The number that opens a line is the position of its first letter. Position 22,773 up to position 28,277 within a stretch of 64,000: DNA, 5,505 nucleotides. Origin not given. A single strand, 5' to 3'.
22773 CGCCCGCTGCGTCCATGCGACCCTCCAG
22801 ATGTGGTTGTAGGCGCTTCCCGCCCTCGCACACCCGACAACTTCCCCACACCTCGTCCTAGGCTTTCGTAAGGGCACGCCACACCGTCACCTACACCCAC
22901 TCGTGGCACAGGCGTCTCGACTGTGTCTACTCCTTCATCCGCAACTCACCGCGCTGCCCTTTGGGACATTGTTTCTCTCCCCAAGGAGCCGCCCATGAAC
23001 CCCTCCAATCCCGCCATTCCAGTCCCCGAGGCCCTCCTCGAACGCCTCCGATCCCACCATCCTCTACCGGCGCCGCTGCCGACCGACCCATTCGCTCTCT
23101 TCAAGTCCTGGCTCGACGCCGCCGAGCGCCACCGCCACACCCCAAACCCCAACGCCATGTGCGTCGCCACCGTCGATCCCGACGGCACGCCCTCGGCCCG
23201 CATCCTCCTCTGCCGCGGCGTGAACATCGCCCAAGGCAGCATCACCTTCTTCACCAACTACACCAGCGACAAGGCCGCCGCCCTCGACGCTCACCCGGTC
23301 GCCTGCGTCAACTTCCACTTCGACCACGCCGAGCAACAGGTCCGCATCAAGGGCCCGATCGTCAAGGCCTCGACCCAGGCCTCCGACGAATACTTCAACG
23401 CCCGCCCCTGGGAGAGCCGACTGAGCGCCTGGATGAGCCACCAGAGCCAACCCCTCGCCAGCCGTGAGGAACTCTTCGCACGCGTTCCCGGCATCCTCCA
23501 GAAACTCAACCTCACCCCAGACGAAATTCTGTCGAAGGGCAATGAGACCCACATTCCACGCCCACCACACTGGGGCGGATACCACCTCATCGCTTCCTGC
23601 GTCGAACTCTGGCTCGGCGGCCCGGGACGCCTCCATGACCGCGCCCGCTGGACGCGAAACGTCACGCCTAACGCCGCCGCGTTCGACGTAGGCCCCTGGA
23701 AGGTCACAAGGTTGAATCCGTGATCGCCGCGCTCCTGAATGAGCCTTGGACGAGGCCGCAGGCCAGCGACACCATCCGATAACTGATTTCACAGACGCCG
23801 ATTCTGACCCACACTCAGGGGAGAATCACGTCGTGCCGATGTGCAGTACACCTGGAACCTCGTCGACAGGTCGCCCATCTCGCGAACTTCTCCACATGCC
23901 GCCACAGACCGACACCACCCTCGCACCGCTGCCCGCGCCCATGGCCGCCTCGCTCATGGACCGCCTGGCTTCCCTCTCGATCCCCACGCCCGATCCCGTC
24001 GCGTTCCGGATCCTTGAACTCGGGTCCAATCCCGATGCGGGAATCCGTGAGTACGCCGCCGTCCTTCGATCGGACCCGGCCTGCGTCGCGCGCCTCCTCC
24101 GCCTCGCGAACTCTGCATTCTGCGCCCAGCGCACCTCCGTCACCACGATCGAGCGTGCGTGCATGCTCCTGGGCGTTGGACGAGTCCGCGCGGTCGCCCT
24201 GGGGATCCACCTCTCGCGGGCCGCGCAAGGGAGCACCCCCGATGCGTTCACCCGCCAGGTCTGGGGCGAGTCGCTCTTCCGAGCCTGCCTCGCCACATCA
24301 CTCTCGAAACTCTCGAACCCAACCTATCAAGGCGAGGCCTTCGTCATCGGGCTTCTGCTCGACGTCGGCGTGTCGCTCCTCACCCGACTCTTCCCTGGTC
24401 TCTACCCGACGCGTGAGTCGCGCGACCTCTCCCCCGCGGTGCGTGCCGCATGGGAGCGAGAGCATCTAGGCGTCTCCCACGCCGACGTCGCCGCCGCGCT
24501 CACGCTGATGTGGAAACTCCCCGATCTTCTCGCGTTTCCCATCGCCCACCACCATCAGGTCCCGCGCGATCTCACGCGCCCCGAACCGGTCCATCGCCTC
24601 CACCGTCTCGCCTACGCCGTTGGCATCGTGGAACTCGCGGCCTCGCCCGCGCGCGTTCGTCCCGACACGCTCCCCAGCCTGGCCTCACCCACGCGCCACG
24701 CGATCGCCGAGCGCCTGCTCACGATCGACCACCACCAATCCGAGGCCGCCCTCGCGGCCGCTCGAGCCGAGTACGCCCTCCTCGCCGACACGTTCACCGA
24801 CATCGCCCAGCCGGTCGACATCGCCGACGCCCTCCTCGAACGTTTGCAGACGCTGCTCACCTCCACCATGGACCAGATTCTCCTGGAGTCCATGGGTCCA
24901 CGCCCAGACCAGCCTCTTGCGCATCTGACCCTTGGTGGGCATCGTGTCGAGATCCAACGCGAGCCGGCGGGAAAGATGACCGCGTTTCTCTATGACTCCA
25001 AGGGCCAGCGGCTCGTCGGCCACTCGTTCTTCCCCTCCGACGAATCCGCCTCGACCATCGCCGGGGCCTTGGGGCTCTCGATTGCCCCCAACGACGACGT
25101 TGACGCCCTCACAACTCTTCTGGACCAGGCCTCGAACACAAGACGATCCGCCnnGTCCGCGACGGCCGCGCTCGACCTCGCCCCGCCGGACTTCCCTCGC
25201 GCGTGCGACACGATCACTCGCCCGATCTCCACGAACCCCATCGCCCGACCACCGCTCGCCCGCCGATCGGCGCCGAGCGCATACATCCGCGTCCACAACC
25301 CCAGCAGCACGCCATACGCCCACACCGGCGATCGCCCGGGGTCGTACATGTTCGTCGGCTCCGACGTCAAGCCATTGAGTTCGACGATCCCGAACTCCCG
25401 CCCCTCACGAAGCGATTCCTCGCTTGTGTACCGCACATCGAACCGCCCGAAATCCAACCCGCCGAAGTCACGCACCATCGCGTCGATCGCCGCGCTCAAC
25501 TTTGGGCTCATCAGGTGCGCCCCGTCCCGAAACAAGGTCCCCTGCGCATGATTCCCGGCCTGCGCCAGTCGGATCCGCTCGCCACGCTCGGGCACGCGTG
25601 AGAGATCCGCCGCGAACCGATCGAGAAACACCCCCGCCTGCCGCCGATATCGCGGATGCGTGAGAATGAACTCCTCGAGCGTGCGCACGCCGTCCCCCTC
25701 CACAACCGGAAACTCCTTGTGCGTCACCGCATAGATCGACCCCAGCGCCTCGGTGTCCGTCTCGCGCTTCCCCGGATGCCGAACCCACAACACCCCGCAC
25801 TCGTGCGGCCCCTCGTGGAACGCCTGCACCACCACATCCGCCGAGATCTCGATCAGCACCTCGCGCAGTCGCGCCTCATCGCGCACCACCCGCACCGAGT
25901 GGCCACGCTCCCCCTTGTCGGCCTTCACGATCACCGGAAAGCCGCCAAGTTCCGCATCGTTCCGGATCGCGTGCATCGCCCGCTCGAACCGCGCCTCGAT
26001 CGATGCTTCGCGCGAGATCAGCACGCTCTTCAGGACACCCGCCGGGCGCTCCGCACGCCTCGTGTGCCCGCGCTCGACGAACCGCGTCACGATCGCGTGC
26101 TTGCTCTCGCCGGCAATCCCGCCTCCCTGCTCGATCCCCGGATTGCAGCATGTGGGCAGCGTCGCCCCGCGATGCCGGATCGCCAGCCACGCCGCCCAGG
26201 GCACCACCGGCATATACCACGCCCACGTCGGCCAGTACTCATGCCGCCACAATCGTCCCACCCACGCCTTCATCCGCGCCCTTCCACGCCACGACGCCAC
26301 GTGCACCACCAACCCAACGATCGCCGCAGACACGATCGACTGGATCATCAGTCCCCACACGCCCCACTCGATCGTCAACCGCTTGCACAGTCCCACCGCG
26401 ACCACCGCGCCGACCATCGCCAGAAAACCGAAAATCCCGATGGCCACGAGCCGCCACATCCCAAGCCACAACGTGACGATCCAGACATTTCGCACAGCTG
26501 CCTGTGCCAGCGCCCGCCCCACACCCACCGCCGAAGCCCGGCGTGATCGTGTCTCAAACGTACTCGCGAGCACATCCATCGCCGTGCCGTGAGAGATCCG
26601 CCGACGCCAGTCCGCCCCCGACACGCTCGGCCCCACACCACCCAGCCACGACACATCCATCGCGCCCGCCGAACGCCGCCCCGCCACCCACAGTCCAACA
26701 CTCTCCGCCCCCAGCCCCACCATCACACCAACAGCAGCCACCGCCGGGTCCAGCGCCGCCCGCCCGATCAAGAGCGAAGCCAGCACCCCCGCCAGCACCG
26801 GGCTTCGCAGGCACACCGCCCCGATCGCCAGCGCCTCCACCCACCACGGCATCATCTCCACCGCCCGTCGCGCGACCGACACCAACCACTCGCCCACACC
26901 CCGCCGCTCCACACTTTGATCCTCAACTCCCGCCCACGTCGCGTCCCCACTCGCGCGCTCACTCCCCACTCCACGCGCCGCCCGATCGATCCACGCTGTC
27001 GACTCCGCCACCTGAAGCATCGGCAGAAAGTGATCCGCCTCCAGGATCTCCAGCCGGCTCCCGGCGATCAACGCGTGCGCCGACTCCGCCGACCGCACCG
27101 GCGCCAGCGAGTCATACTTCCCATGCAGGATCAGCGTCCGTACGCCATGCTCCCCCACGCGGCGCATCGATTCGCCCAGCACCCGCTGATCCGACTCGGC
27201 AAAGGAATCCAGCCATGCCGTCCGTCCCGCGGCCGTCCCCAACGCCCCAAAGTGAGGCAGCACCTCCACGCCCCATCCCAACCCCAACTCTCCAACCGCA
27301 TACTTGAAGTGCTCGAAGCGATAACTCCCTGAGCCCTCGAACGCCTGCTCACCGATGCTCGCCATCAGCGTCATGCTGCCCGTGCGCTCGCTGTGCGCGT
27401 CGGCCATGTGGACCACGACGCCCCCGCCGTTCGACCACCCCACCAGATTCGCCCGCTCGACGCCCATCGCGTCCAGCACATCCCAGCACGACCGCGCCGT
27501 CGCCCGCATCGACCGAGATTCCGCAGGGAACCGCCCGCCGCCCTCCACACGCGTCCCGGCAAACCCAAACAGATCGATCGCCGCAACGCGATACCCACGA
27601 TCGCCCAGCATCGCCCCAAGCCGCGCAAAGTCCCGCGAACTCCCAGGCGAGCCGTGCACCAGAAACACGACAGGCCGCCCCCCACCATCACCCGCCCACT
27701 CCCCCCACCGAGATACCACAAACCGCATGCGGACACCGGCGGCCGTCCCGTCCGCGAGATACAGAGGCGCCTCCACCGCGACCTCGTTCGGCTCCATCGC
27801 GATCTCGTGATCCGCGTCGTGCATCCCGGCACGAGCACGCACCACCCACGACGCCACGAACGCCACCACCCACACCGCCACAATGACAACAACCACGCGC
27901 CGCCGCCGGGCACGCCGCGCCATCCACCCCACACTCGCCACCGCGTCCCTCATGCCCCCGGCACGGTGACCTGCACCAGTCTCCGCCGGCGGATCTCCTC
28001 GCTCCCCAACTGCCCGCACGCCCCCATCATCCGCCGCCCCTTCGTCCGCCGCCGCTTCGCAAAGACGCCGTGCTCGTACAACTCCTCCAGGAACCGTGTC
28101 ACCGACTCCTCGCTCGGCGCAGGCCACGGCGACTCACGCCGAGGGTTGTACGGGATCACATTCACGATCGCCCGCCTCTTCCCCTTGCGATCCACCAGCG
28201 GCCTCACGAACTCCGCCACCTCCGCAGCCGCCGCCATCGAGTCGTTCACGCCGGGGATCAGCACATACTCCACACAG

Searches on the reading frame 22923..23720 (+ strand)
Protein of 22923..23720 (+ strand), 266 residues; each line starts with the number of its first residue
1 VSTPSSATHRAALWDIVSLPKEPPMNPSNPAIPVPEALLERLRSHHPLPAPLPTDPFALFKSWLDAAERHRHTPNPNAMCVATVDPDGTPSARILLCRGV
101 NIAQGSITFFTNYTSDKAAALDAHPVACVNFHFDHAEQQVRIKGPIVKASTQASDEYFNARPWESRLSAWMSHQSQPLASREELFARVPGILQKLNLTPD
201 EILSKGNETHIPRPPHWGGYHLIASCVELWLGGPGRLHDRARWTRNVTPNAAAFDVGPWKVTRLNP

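Call 46: search_protein_families(library=pfam, proteins=[window:22923-23720:+], max_evalue=0.001)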
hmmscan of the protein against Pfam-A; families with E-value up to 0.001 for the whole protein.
window:22923-23720:+ (266 aa): 3 families
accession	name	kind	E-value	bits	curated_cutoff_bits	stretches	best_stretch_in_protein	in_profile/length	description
PF01243.27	PNPOx_N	-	1.4e-18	67.8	28.1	1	74-183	10-108/120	Pyridoxamine 5'-phosphate oxidase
PF10590.14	PNP_phzG_C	-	4.7e-12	46.1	27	1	217-266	1-42/42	Pyridoxine 5'-phosphate oxidase C-terminal dimerisation region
PF12766.13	Pyridox_oxase_2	-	2.6e-09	38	26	1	66-146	11-96/100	Pyridoxamine 5'-phosphate oxidase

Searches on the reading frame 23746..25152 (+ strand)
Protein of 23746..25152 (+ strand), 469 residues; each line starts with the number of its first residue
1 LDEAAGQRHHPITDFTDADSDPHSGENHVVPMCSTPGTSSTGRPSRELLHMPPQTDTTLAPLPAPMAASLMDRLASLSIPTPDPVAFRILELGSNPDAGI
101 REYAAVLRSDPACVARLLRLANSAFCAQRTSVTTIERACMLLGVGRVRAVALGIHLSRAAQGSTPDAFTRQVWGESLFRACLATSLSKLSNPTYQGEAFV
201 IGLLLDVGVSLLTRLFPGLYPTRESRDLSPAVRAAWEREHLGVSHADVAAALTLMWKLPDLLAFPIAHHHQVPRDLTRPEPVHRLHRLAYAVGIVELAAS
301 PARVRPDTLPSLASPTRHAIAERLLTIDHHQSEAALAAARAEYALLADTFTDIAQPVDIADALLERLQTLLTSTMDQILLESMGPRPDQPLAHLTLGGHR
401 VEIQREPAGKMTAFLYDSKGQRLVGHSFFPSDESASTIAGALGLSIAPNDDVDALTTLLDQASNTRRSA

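Call 46: search_protein_families(library=pfam, proteins=[window:23746-25152:+], max_evalue=0.001)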
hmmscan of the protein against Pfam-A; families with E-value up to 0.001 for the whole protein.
window:23746-25152:+ (469 aa): 1 family
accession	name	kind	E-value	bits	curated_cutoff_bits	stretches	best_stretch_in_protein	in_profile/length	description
PF08668.18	HDOD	-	8.5e-37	127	22.9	1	79-271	1-195/196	HDOD domain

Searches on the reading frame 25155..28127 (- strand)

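Call 44: search_protein_families(library=pfam, proteins=[window:25155-28127:-], max_evalue=0.001)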
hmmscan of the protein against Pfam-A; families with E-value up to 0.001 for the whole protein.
window:25155-28127:- (991 aa): 2 families
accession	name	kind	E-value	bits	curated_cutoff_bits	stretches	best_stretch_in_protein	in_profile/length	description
PF00561.26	Abhydrolase_1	-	7.5e-18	65.5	25.8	1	152-257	1-102/245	alpha/beta hydrolase fold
PF12146.15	Hydrolase_4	-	1.6e-06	28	27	1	151-257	4-109/239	Serine aminopeptidase, S33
